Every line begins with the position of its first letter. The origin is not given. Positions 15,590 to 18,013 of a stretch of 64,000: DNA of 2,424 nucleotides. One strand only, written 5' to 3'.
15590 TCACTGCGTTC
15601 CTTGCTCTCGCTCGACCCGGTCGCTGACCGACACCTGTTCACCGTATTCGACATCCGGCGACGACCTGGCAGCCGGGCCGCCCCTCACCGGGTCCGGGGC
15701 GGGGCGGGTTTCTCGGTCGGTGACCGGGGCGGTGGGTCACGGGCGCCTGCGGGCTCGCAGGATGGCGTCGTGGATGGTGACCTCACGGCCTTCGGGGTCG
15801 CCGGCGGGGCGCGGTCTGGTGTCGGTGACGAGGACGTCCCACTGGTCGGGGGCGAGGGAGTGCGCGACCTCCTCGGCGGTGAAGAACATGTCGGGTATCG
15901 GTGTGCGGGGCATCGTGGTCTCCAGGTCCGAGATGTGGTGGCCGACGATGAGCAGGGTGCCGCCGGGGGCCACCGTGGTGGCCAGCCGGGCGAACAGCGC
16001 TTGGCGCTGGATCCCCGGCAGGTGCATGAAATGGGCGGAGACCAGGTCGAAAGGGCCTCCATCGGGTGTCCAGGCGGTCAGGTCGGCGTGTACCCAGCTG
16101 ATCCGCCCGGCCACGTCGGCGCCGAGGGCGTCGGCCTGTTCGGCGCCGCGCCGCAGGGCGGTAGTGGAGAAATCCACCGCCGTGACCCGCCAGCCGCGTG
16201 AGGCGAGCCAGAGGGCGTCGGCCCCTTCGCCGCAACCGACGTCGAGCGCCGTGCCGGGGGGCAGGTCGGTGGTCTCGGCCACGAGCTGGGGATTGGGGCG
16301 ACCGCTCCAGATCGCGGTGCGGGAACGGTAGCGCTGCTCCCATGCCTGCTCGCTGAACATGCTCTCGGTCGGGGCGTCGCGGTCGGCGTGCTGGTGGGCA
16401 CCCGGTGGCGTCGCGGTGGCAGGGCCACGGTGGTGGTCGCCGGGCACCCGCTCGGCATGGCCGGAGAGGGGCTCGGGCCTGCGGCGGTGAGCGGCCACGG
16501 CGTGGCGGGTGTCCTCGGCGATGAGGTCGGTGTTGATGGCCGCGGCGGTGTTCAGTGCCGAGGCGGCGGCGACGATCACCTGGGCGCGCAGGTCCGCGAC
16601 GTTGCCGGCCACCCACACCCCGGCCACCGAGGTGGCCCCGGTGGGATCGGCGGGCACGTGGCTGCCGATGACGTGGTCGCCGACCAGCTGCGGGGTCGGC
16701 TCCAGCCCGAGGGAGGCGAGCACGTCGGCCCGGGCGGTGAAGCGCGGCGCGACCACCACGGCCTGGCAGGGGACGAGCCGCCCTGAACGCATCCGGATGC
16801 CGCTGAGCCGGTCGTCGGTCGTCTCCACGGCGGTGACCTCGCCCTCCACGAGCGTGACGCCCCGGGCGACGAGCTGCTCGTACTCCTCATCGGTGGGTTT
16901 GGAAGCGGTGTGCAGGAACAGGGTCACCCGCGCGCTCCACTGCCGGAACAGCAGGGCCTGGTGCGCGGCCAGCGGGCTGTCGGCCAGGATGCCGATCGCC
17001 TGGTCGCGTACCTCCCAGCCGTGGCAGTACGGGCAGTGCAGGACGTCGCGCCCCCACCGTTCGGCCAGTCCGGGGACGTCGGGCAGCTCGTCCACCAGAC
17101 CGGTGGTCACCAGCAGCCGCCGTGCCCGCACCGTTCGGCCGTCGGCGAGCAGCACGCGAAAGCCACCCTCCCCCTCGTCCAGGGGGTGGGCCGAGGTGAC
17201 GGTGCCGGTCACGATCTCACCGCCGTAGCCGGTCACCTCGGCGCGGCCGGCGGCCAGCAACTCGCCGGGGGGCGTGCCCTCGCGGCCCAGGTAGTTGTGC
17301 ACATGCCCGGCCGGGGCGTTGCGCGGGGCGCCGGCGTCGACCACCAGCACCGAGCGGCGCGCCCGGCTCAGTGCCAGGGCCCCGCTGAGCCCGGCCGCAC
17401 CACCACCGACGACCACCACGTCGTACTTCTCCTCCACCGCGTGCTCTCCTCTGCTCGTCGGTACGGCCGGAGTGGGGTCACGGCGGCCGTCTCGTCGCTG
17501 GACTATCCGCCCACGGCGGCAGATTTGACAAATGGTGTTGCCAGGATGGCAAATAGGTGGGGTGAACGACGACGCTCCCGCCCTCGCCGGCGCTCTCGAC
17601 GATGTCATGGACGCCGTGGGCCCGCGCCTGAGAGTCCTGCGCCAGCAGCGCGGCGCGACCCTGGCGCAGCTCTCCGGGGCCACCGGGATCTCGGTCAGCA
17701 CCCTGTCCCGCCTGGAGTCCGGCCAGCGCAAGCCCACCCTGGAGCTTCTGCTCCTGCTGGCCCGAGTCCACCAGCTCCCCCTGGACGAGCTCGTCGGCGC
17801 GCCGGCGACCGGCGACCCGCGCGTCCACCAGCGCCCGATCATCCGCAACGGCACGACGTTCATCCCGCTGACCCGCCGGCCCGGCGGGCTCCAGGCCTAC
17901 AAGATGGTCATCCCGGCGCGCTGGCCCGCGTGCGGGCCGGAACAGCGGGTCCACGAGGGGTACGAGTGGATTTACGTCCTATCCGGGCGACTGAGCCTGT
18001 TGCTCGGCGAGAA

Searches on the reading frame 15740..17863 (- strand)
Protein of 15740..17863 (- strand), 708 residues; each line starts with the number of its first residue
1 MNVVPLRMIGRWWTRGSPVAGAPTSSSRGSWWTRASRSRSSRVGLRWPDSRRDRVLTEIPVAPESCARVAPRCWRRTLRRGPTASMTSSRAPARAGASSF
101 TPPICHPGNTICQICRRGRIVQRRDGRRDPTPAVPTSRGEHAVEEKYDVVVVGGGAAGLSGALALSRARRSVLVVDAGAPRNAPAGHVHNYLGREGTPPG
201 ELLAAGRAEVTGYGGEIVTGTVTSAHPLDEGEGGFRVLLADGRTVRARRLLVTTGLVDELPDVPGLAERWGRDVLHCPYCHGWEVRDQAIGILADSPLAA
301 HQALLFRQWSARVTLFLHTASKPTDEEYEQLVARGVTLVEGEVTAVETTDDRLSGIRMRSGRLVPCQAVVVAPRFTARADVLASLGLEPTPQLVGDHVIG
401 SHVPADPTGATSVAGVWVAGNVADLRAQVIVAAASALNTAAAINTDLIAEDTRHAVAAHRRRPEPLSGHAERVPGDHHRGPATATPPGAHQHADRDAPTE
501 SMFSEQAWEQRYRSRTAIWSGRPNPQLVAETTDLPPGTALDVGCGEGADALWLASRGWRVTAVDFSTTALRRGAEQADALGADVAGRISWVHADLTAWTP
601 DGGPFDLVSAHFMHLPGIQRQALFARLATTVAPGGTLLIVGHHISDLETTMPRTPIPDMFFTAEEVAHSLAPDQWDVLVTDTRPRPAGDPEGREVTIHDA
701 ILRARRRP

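Call 47: search_protein_families(library=pfam, proteins=[window:15740-17863:-], max_evalue=0.00001)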
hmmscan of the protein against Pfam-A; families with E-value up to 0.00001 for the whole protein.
window:15740-17863:- (708 aa): 11 families
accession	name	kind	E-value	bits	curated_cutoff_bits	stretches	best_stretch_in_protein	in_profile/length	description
PF13649.12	Methyltransf_25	-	1.6e-17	64.4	27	1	540-635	2-97/97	Methyltransferase domain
PF07992.20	Pyr_redox_2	-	4.1e-16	59.7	26.1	1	147-434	1-289/291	Pyridine nucleotide-disulphide oxidoreductase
PF08241.18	Methyltransf_11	-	8.3e-12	46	21.2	1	540-639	1-95/95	Methyltransferase domain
PF08242.18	Methyltransf_12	-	3e-11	44.4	30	1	540-637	1-98/98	Methyltransferase domain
PF05724.17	TPMT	-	2.1e-09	37.8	26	1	505-640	3-154/218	Thiopurine S-methyltransferase (TPMT)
PF13489.12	Methyltransf_23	-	1.6e-08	34.9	27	1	532-643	19-120/164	Methyltransferase domain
PF05834.18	Lycopene_cycl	-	7.4e-08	32.3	23.4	0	148-190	1-45/380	Lycopene cyclase protein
PF13847.12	Methyltransf_31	-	4.6e-06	26.8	27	1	538-640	6-110/145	Methyltransferase domain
PF01266.30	DAO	-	5.3e-06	26.6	27.9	0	148-189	1-47/353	FAD dependent oxidoreductase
PF13450.12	NAD_binding_8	-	8.5e-06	26.4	21.9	0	151-178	1-28/68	NAD(P)-binding Rossmann-like domain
PF00890.30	FAD_binding_2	-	9.4e-06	25.5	20.4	1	148-180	1-33/414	FAD binding domain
